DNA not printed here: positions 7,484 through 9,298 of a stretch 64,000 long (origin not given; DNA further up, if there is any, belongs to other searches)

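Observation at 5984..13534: TerY-P-type vWA/PP2C/kinase triad extended by a DUF4407-like membrane protein and a transglutaminase-STAND-TPR NTPase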

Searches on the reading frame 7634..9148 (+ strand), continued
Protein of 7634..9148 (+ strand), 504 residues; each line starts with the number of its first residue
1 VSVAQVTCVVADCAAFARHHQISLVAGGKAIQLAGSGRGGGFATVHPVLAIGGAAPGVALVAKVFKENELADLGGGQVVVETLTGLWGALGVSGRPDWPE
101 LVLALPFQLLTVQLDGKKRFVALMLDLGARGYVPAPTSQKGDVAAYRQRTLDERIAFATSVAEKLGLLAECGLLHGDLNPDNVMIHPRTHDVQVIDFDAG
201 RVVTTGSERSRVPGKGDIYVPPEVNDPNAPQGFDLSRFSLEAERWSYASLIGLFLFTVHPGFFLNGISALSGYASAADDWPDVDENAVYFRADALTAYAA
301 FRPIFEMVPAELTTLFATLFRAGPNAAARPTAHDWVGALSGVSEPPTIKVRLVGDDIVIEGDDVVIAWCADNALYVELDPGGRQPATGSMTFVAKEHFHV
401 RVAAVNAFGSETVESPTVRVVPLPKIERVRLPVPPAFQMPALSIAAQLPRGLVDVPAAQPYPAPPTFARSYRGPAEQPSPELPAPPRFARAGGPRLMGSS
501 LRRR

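Call 74: predict_structure(alignment_id=A2)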
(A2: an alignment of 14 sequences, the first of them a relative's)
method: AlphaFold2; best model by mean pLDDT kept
length: 504 residues; sequences in the alignment: 14
mean_pLDDT: 83.4   pTM: 0.73
mean pLDDT of the five models: 83.4, 80.9, 80.7, 79.3, 76.5
residues with pLDDT >= 90: 299; 70-90: 124; 50-70: 14; < 50: 67
segments of 3 or more residues with pLDDT < 50: 438-504
pLDDT, mean of each block of 10 residues (from residue 1): 95 97 97 84 93 96 93 89 95 91 97 96 97 88 88 92 94 91 94 92 80 75 87 86 94 94 90 88 91 92 87 94 95 92 84 90 93 88 91 93 87 94 75 57 40 38 40 39 40 35 34
secondary structure, 60 per line:
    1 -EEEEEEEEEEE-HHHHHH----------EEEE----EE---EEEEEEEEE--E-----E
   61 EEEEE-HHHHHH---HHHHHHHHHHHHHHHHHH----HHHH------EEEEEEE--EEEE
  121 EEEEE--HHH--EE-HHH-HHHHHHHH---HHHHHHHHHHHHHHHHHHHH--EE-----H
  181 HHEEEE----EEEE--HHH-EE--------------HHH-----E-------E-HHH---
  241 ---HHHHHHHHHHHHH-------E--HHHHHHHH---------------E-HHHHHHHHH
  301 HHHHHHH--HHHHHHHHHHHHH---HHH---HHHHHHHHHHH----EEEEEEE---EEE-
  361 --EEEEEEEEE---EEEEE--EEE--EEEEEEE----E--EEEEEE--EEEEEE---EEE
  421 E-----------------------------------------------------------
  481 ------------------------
elements in order: E2-12 H14-19 E30-33 E43-51 E60-65 H67-72 H76-93 H98-101 E108-114 E117-125 H140-147 H151-170 E183-186 E191-194 H244-256 H267-274 H292-307 H310-322 H332-342 E347-353 E357-359 E363-371 E375-379 E382-384 E387-393 E401-406 E409-414 E418-421

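Call 77: fold_search(model_id=the predicted structure, library=pdb)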
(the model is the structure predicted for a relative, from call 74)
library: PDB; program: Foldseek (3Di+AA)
matches with E <= 10: 1968; with E <= 0.001: 1253
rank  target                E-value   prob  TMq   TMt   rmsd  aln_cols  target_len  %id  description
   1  4wnp_A                4.5e-09  1.00  0.39  0.65   6.4       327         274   16  Structure of ULK1 bound to a potent inhibitor (released 2015-01-14)
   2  1j1b_A                9.1e-09  1.00  0.39  0.54   6.6       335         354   16  Binary complex structure of human tau protein kinase I with AMPPNP (released 2003-12-03)
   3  8p5j_B                1.4e-08  1.00  0.38  0.66   6.2       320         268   15  Kinase domain of mutant human ULK1 in complex with compound WZ4003 (released 2024-06-05)
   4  7z1g                  1.4e-08  1.00  0.39  0.52   6.3       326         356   15  Crystal structure of nonphosphorylated (Tyr216) GSK3b in complex with CX-4945 (released 2023-03-08)
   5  4jrn_A                1.6e-08  1.00  0.38  0.51   5.9       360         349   15  ROP18 kinase domain in complex with AMP-PNP and sucrose (released 2013-10-23)
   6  1q5k_A                1.9e-08  1.00  0.41  0.57   6.0       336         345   14  crystal structure of Glycogen synthase kinase 3 in complexed with inhibitor (released 2004-08-10)
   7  5f95_A                1.9e-08  1.00  0.38  0.53   6.6       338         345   15  Crystal structure of GSK3b in complex with Compound 18: 2-[(cyclopropylcarbonyl)amino]-N-(4-phenylpyridin-3-yl)pyridin (released 2016-02-03)
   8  5l2q_C                2.2e-08  1.00  0.34  0.57   8.6       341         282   13  Serine/threonine-protein kinase 40 (STK40) kinase homology domain (released 2017-02-01)
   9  4wnp_C                2.3e-08  1.00  0.40  0.67   5.7       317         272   16  Structure of ULK1 bound to a potent inhibitor (released 2015-01-14)
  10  4f9a_C                2.4e-08  1.00  0.39  0.58   6.8       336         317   16  Human CDC7 kinase in complex with DBF4 and nucleotide (released 2012-10-31)
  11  1j1b_B                2.5e-08  1.00  0.42  0.55   6.6       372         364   14  Binary complex structure of human tau protein kinase I with AMPPNP (released 2003-12-03)
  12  5l2q_B                2.7e-08  1.00  0.40  0.68   6.7       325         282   12  Serine/threonine-protein kinase 40 (STK40) kinase homology domain (released 2017-02-01)
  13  3pp0_A                2.7e-08  1.00  0.39  0.64   6.7       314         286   15  Crystal Structure of the Kinase domain of Human HER2 (erbB2). (released 2011-03-30)
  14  8xn6_B                2.8e-08  1.00  0.39  0.52   6.0       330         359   15  The Crystal Structure of GSK3b from Biortus. (released 2024-01-24)
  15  6pk6                  2.8e-08  1.00  0.40  0.57   6.4       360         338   13  Human PRPF4B bound to benzothiophene inhibitor 329 (released 2019-08-28)
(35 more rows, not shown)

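Call 78: search_protein_representatives(alignment_id=A2)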
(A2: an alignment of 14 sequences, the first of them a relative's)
Query: 14 sequences, 513 profile positions. Proteins with E-value up to 0.001 (for the whole library): 5311; up to 1e-10: 1337; up to 1e-30: 264. The best 150 are listed.
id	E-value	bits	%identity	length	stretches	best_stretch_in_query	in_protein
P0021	4.4e-219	745.0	-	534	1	1-502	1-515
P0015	4.8e-200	682.2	-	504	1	1-506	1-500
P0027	2.2e-195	666.8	-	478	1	1-479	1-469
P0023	3.9e-191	652.8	-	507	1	3-502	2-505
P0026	4.9e-186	636.0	-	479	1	3-441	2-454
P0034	5.4e-184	629.2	-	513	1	2-506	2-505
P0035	5.6e-184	629.2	-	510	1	4-502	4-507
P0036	2.9e-179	613.6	-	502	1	1-502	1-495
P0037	5.0e-171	586.5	-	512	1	3-503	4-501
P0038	2.9e-168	577.3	-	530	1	1-465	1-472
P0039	2.6e-167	574.2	-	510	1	3-480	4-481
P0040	3.3e-166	570.6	-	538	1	9-450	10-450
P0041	4.4e-166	570.1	-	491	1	2-468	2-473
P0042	8.1e-161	552.8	-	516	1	1-501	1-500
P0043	1.9e-158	545.0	-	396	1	2-383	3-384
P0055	1.1e-140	486.4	-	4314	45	346-429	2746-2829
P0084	5.6e-70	253.1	-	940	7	35-425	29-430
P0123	1.1e-53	199.4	-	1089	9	30-428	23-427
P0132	5.1e-53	197.1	-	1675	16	350-417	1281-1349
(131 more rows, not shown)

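Call 80: search_protein_families(library=pfam, proteins=[L009:10038-11654:+, L009:11691-13034:+, L013:8521-9234:+, L012:7121-8260:+, L009:3982-5055:+, L009:1309-3423:-, L013:14281-16470:+, L012:13080-14357:+], max_evalue=0.01)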
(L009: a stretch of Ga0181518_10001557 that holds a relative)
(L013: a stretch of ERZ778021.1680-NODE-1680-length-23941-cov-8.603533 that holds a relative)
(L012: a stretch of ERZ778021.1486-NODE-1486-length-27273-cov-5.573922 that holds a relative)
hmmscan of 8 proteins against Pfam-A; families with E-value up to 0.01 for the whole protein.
L009:10038-11654:+ (538 aa): 1 family
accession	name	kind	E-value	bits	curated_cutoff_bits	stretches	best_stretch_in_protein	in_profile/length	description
PF01112.23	Asparaginase_2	-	1.7e-53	182.2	27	1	238-513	1-299/309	Asparaginase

L009:11691-13034:+ (447 aa): 0 families

L013:8521-9234:+ (237 aa): 1 family
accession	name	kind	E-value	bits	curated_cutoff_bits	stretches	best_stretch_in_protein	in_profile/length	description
PF12315.14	DA1-like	-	8.3e-10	38.8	25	1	88-156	68-136/213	Protein DA1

L012:7121-8260:+ (379 aa): 0 families

L009:3982-5055:+ (357 aa): 7 families
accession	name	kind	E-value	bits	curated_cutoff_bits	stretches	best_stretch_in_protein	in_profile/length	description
PF18780.6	HNH_repeat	-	2.2e-21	76.4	26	2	194-251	1-53/54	Homing endonuclease associated repeat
PF04545.22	Sigma70_r4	-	2.4e-06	27.4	24.1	1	90-116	16-42/50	Sigma-70, region 4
PF07750.17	GcrA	-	5.5e-06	27.3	26.9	1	81-151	5-81/155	GcrA cell cycle regulator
PF13384.12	HTH_23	-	9.4e-06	25.7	24.6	0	90-118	13-41/50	Homeodomain-like domain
PF13404.12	HTH_AsnC-type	-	0.00042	20.5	27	0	92-117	15-40/42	AsnC-type helix-turn-helix domain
PF13936.12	HTH_38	-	0.0012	19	27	0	144-165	10-31/44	Helix-turn-helix domain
PF13518.12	HTH_28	-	0.0019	18.7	25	0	91-118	9-36/52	Helix-turn-helix domain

L009:1309-3423:- (704 aa): 2 families
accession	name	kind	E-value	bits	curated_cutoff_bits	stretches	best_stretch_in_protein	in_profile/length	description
PF02384.22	N6_Mtase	-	1.3e-40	140.1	20.4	1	178-439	4-273/311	N-6 DNA Methylase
PF12728.13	HTH_17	-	0.0043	17.7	27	0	15-64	5-51/51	Helix-turn-helix domain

L013:14281-16470:+ (729 aa): 1 family
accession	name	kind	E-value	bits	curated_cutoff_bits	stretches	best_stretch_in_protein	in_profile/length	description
PF02861.25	Clp_N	-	5.1e-23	81.4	20.7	3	46-91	1-46/53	Clp amino terminal domain, pathogenicity island component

L012:13080-14357:+ (425 aa): 2 families
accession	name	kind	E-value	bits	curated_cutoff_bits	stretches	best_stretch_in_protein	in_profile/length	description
PF01546.33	Peptidase_M20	-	4.5e-14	53.3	24.6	1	151-414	34-204/206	Peptidase family M20/M25/M40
PF07687.19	M20_dimer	-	7.1e-10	39.2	21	1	220-314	3-101/107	Peptidase dimerisation domain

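Call 84: search_protein_families(library=pfam, proteins=[P0055, P0123, P0084, P0132], max_evalue=0.001)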
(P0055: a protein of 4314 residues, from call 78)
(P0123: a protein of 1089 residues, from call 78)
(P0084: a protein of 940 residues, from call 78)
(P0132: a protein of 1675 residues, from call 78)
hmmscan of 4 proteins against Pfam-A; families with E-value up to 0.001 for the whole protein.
P0055 (4314 aa): 2 families
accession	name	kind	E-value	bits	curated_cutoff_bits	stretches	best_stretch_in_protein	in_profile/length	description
PF11721.14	Malectin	-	1.1e-52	178.8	23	2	30-170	2-148/163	Malectin domain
PF07679.22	I-set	-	1.1e-21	77.1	23.7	0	2135-2199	24-90/90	Immunoglobulin I-set domain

P0123 (1089 aa): 4 families
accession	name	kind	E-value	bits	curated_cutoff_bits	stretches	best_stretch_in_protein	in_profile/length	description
PF00069.31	Pkinase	-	2.7e-13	50.4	31.7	1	34-275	10-210/263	Protein kinase domain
PF07714.23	PK_Tyr_Ser-Thr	-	1.1e-08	35.2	23.1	1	34-269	10-212/258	Protein tyrosine and serine/threonine kinase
PF24528.1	Ig_ADGRF3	-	3.4e-08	34.1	27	0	527-582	34-89/91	Adhesion G-protein coupled receptor F3-like, Ig-like domain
PF12819.13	Malectin_like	-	8.5e-06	25.7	24.5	0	845-888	115-158/331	Malectin-like domain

P0084 (940 aa): 2 families
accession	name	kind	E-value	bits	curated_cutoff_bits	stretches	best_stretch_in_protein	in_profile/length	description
PF00069.31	Pkinase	-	8.3e-13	48.8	31.7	1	141-281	88-212/263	Protein kinase domain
PF07714.23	PK_Tyr_Ser-Thr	-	4.8e-08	33.1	23.1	1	33-268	9-205/258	Protein tyrosine and serine/threonine kinase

P0132 (1675 aa): 0 families
